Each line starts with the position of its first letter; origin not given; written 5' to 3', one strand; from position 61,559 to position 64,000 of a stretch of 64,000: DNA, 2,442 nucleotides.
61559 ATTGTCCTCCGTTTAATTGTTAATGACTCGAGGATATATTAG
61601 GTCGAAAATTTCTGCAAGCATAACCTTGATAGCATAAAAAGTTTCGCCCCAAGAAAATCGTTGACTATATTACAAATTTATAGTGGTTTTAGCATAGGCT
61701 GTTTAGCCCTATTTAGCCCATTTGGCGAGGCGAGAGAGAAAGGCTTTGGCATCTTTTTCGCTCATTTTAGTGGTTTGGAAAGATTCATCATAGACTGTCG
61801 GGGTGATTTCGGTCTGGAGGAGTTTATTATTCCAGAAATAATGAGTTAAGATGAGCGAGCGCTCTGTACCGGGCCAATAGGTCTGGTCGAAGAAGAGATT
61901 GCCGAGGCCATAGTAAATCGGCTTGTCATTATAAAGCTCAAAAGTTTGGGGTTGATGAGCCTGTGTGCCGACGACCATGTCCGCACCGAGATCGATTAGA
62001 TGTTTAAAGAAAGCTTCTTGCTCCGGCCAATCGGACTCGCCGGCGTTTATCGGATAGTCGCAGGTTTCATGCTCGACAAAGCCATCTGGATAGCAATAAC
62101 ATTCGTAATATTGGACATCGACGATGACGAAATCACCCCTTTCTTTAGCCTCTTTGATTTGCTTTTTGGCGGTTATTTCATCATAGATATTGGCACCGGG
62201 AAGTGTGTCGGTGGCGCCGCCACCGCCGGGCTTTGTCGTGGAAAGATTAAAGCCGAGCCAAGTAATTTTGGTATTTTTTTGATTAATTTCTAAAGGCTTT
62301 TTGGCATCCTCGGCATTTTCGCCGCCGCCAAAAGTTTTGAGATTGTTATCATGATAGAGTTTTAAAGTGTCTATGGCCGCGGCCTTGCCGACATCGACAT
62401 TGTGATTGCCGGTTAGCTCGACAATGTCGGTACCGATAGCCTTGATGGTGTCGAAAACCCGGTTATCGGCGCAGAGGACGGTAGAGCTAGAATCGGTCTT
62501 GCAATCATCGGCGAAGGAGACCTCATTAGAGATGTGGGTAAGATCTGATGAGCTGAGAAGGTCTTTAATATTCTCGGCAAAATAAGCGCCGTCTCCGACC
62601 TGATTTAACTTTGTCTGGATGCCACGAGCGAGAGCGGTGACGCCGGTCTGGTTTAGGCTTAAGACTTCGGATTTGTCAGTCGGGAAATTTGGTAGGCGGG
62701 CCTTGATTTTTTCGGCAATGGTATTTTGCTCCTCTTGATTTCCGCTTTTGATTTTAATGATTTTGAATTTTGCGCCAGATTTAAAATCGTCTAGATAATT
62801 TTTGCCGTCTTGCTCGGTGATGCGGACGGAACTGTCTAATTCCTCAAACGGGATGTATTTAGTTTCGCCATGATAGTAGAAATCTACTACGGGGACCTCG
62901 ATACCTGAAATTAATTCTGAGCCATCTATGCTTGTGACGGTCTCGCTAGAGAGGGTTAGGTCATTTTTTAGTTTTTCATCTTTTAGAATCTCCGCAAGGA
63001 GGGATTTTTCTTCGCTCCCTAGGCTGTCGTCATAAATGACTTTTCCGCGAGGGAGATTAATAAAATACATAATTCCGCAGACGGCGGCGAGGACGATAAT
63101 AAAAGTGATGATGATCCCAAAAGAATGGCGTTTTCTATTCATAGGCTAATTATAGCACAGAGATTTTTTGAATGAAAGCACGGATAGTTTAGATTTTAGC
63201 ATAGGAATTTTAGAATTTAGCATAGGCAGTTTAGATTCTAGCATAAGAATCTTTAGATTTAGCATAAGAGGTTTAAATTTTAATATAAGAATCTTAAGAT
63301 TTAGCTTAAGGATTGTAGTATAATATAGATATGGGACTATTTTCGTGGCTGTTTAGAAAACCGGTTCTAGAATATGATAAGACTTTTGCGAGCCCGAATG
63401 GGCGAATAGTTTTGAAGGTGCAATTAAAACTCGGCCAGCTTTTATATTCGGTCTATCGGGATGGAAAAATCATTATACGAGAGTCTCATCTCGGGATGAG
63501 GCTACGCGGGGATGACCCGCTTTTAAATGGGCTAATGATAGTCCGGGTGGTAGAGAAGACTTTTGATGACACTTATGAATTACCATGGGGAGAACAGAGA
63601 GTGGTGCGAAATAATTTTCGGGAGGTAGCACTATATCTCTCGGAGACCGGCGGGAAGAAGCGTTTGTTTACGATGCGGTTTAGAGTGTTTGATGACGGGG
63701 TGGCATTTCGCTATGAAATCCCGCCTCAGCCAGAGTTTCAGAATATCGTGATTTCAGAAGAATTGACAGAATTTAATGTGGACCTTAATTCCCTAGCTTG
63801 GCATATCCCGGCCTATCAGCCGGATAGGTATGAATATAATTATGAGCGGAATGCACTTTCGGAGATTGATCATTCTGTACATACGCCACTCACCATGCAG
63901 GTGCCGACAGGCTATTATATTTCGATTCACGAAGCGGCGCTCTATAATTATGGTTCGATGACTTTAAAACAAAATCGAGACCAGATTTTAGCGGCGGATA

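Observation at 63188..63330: Helically phased 6 x 21-bp array between divergent capA-like and GH97 genes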

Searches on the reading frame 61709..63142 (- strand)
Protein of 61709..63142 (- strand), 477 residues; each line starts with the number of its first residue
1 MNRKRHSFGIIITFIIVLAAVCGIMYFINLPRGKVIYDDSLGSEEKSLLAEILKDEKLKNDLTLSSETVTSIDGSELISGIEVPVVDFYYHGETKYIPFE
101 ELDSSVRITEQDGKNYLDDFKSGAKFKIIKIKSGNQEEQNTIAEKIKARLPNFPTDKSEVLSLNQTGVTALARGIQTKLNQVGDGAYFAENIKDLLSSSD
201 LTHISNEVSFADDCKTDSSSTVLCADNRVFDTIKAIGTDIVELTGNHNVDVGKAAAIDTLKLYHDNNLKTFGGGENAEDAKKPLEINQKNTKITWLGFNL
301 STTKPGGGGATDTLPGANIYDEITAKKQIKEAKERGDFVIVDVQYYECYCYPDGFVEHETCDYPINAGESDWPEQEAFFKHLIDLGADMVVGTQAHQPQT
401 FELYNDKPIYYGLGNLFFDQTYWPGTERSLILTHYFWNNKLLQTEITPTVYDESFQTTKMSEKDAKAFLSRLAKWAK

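Call 4: search_protein_families(library=pfam, proteins=[window:61709-63142:-])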
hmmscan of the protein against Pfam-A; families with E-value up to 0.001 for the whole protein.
window:61709-63142:- (477 aa): 1 family
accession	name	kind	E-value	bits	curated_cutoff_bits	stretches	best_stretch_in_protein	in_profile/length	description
PF09587.15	PGA_cap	-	9.1e-39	133.9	27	2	166-344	5-197/255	Bacterial capsule synthesis protein PGA_cap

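Call 18: find_encoding_contigs(protein=window:61709-63142:-, flank=3000, max_places=10)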
Protein window:61709-63142:- (477 aa): 6 contigs read that carry it; 2 places shown.
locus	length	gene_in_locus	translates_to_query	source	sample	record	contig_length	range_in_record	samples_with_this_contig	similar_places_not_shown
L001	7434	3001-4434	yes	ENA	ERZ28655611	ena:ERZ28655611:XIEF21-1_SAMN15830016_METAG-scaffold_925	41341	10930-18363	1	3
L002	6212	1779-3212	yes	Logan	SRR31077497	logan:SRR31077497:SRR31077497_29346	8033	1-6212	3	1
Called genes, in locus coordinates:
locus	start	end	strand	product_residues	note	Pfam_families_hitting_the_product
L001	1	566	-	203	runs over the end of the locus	PF07947:YhhN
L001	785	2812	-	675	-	PF14508:GH97_N, PF10566:Glyco_hydro_97, PF14509:GH97_C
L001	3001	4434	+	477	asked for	PF09587:PGA_cap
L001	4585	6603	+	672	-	PF01083:Cutinase, PF25106:VWA_4, PF00362:Integrin_beta (faint)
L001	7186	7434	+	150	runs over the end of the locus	-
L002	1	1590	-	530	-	?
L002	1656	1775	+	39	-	-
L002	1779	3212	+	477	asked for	PF09587:PGA_cap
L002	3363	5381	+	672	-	PF01083:Cutinase, PF25106:VWA_4, PF00362:Integrin_beta (faint)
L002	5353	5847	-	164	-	-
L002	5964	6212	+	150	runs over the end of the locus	-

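Call 19: find_homologous_proteins(query=window:61709-63142:-)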
Query window:61709-63142:- (477 aa): 7294 proteins with E <= 0.001 among 8000 candidates; the best 120 are listed.
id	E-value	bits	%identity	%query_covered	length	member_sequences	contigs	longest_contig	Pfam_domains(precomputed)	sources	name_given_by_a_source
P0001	0.0e+0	1089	100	100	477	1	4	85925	PF09587.16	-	-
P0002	6.8e-287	970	88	100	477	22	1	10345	PF09587.16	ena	-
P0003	5.3e-252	855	81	95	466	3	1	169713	PF09587.16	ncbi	-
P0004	3.2e-248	842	78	100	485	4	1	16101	PF09587.16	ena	-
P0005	4.2e-247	838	78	97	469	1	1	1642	PF09587.16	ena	-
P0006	4.3e-247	838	78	98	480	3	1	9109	PF09587.16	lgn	-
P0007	5.6e-247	838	79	97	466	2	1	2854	PF09587.16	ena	-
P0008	4.0e-244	829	77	100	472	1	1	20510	PF09587.16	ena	-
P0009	5.6e-243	825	77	100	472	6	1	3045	PF09587.16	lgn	-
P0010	1.1e-241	820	77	100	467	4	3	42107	PF09587.16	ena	-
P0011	2.2e-241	819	77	97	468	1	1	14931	PF09587.16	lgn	-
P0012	4.5e-239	812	75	98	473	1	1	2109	PF09587.16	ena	-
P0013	5.4e-239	812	77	98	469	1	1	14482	PF09587.16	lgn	-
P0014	2.3e-236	803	74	98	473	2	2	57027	PF09587.16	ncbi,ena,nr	ncbi:CapA family protein [Candidatus Saccharibacteria bacterium]|nr:CapA family protein [Candidatus 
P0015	1.5e-234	797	74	94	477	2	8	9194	PF09587.16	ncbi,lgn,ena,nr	ncbi:CapA family protein [Candidatus Saccharibacteria bacterium]|nr:CapA family protein [Candidatus 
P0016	5.2e-234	795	72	100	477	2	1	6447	PF09587.16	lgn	-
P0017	1.9e-231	787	71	100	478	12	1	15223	PF09587.16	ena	-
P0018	6.5e-193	660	60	100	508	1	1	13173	PF09587.16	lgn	-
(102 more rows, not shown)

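Call 21: find_encoding_contigs(protein=P0002, flank=3000, max_places=4)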
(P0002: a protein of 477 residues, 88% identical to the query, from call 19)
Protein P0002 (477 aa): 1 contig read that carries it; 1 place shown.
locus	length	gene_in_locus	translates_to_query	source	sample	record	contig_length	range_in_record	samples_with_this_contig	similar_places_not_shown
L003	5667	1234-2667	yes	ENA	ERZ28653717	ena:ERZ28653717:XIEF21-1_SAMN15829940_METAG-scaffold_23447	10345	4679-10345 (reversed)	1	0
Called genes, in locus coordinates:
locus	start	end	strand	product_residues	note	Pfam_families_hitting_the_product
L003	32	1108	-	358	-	PF14508:GH97_N, PF10566:Glyco_hydro_97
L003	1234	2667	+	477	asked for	PF09587:PGA_cap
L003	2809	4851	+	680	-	PF01083:Cutinase, PF25106:VWA_4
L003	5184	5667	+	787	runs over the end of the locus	PF03477:ATP-cone, PF13597:NRDD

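Call 22: find_encoding_contigs(protein=P0003, flank=3000, max_places=4)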
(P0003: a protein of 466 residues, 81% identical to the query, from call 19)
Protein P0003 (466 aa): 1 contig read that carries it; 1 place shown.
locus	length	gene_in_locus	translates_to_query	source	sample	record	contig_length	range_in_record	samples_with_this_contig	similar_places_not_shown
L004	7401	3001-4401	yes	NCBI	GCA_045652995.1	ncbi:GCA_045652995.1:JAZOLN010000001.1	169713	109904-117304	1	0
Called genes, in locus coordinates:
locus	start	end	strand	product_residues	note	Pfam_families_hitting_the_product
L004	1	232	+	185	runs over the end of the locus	PF01863:YgjP-like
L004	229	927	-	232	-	PF07947:YhhN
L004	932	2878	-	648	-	PF14508:GH97_N, PF10566:Glyco_hydro_97, PF14509:GH97_C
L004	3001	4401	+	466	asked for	PF09587:PGA_cap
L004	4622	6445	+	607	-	PF01083:Cutinase, PF25106:VWA_4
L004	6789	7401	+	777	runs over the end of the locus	PF03477:ATP-cone, PF13597:NRDD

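Call 23: find_encoding_contigs(protein=P0004, flank=3000, max_places=4)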
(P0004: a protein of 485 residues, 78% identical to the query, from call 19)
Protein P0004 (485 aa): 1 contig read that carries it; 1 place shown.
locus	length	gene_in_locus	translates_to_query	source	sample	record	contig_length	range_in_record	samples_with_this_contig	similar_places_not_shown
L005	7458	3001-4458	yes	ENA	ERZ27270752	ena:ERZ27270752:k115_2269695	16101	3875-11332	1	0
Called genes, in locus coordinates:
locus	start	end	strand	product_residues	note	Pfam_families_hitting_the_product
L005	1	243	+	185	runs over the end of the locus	PF01863:YgjP-like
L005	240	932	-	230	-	PF07947:YhhN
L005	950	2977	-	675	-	PF14508:GH97_N, PF10566:Glyco_hydro_97, PF14509:GH97_C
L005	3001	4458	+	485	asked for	PF09587:PGA_cap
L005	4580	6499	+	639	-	PF01083:Cutinase, PF00092:VWA (weak), PF25106:VWA_4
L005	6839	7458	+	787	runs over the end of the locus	PF03477:ATP-cone, PF13597:NRDD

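Call 26: find_related_loci(query=window:61709-63142:-, collection=genome_contigs, flank=2500)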
Query window:61709-63142:- (477 aa) in genome_contigs; peptide patterns used: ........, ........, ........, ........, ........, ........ (x = any residue, [..] = any of these).
103 stretches matched a pattern; 28 encode a relative of the query (tblastn E <= 1e-3); 27 distinct loci.
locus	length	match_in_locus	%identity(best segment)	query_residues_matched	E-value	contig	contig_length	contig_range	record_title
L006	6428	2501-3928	87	1-476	0e+0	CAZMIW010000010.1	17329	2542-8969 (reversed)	MAG TPA_asm: uncultured Candidatus Saccharibacteria bacterium isolate SRP278969_co2_459 genome assembly, contig: NODE_33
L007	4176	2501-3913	77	3-477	0e+0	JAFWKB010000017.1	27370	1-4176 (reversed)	Candidatus Saccharibacteria bacterium isolate RGIG5811 Sheep_Ileum.Co__c120102, whole genome shotgun sequence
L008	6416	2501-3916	76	1-477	0e+0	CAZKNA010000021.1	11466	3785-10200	MAG TPA_asm: uncultured Candidatus Saccharibacteria bacterium isolate SRP278969_co1_602 genome assembly, contig: NODE_80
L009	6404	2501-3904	74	10-477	0e+0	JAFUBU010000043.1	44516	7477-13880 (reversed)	Candidatus Saccharibacteria bacterium isolate RGIG4351 Roe_deer_Jejunum-2__c69350, whole genome shotgun sequence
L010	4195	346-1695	74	28-477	0e+0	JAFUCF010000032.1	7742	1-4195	Candidatus Saccharibacteria bacterium isolate RGIG4362 Roe_deer_Jejunum-3__c1914, whole genome shotgun sequence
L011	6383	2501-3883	80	10-474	0e+0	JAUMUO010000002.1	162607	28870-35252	MAG: Candidatus Saccharibacteria bacterium isolate S11M_St_32 NODE_2_length_162607_cov_7.419724, whole genome shotgun se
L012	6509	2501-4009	48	3-472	4e-143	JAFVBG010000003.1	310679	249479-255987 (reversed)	Candidatus Saccharibacteria bacterium isolate RGIG5013 Roe_deer_Rumen-5__c4628, whole genome shotgun sequence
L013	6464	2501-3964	49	1-472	3e-141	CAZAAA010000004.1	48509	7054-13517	MAG TPA_asm: uncultured Candidatus Saccharibacteria bacterium isolate SRP278969_co2_115 genome assembly, contig: NODE_42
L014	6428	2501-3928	49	3-473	3e-134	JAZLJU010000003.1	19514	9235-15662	MAG: Candidatus Nanosyncoccus sp. isolate T1900044961_TA20190021.MAGScoT_cleanbin_000080 SGB_3952_k141_617170, whole gen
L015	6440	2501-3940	48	1-472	8e-132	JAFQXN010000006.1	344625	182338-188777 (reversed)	Candidatus Saccharibacteria bacterium isolate RGIG2241 Goat_Duodenum-1__c725, whole genome shotgun sequence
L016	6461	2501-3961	47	1-474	2e-131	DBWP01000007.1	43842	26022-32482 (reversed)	MAG TPA_asm: Candidatus Saccharibacteria bacterium UBA1235 UBA1235_contig_69517, whole genome shotgun sequence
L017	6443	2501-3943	49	3-472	2e-130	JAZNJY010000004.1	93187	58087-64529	MAG: Candidatus Nanosyncoccus sp. isolate T1900044678_TS20190144.MAGScoT_cleanbin_000051 SGB_1657_k141_49646, whole geno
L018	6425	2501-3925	48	9-472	5e-130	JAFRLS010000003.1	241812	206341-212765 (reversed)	Candidatus Saccharibacteria bacterium isolate RGIG2584 Goat_Jejunum.Co__c78520, whole genome shotgun sequence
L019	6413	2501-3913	49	4-472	9e-130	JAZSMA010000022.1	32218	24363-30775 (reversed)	MAG: Candidatus Nanosyncoccus sp. isolate T1900044555_TS20190021.MAGScoT_cleanbin_000122 SGB_297_k141_288736, whole geno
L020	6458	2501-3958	47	2-472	4e-129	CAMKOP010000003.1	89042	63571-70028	MAG: uncultured Candidatus Saccharibacteria bacterium isolate SRR12081303_bin.63_metaWRAP_v1.3_MAG genome assembly, cont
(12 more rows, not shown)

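Call 43: find_encoding_contigs(protein=P0008, flank=1500, max_places=2)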
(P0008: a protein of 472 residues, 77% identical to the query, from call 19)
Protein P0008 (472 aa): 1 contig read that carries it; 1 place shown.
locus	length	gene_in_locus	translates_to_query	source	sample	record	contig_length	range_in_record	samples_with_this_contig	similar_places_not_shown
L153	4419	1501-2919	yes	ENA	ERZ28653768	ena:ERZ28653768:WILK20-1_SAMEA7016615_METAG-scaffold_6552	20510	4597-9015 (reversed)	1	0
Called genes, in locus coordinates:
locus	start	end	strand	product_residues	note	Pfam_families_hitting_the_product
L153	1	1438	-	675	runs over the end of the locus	PF14508:GH97_N, PF10566:Glyco_hydro_97, PF14509:GH97_C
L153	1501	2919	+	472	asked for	PF09587:PGA_cap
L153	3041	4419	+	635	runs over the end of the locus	PF01083:Cutinase, PF00092:VWA (weak), PF13519:VWA_2 (weak), PF25106:VWA_4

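Call 44: find_encoding_contigs(protein=P0010, flank=1500, max_places=2)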
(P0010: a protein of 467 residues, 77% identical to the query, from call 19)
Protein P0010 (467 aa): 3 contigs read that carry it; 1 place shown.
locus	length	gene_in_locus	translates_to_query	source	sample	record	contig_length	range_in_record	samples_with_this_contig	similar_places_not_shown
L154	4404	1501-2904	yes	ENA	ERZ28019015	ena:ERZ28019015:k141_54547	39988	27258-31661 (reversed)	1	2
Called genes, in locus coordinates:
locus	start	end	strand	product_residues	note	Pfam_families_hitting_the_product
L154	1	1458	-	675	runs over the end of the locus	PF14508:GH97_N, PF10566:Glyco_hydro_97, PF14509:GH97_C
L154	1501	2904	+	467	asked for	PF09587:PGA_cap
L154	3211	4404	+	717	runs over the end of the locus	PF01083:Cutinase, PF13519:VWA_2 (faint), PF25106:VWA_4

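Call 45: find_encoding_contigs(protein=P0016, flank=1500, max_places=2)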
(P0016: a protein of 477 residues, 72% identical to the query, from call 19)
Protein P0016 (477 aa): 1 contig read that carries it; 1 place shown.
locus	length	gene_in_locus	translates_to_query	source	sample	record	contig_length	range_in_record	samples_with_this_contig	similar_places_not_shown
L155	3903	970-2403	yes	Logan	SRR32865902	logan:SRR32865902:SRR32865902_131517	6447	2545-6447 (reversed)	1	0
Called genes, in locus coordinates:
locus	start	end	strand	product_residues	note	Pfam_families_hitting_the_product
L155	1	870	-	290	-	?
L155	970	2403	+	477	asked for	PF09587:PGA_cap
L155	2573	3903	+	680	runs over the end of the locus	PF01083:Cutinase, PF00362:Integrin_beta (faint), PF25106:VWA_4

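Call 46: find_encoding_contigs(protein=P0017, flank=1500, max_places=2)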
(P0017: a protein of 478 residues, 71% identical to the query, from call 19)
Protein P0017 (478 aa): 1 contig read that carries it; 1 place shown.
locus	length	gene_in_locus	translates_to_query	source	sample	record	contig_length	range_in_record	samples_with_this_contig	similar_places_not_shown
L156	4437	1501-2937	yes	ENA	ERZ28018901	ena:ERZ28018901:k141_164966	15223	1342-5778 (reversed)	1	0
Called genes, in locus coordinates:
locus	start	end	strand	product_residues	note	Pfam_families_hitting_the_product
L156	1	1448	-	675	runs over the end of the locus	PF14508:GH97_N, PF10566:Glyco_hydro_97, PF14509:GH97_C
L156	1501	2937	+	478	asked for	PF09587:PGA_cap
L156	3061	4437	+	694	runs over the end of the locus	PF01083:Cutinase, PF25106:VWA_4 (weak)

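Call 47: find_encoding_contigs(protein=P0018, flank=1500, max_places=2)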
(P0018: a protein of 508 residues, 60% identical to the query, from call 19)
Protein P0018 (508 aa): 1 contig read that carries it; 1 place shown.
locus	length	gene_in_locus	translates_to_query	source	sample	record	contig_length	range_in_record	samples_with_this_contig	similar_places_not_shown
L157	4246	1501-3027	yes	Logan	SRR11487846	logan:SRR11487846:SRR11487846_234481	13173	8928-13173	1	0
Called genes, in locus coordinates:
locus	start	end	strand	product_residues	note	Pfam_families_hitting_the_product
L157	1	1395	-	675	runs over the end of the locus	PF14508:GH97_N, PF10566:Glyco_hydro_97, PF14509:GH97_C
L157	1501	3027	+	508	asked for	PF09587:PGA_cap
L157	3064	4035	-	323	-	-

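Call 48: find_encoding_contigs(protein=P0006, flank=1500, max_places=2)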
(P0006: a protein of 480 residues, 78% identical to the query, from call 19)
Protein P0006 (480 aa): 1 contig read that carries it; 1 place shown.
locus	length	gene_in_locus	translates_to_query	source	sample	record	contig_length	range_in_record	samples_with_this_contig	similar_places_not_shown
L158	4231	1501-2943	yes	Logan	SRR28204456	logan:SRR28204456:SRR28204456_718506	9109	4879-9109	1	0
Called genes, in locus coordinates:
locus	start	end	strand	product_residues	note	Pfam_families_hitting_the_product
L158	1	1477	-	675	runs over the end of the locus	PF14508:GH97_N, PF10566:Glyco_hydro_97, PF14509:GH97_C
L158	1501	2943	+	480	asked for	PF09587:PGA_cap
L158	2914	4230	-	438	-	?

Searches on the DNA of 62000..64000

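Call 12: search_rna_families(source=window, start=62000, end=64000, threshold=evalue, max_evalue=1)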
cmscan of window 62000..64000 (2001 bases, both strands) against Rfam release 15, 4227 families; matches with E-value up to 1: 0.
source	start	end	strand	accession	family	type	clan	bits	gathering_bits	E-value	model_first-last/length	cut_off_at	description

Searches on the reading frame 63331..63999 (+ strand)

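Call 4: search_protein_families(library=pfam, proteins=[window:63331-63999:+])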
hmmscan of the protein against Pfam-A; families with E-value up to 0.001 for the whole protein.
window:63331-63999:+ (223 aa): 1 family
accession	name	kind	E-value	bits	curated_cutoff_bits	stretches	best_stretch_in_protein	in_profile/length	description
PF14508.12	GH97_N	-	1.5e-51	175.5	25.3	1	20-218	2-192/229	Glycosyl-hydrolase 97 N-terminal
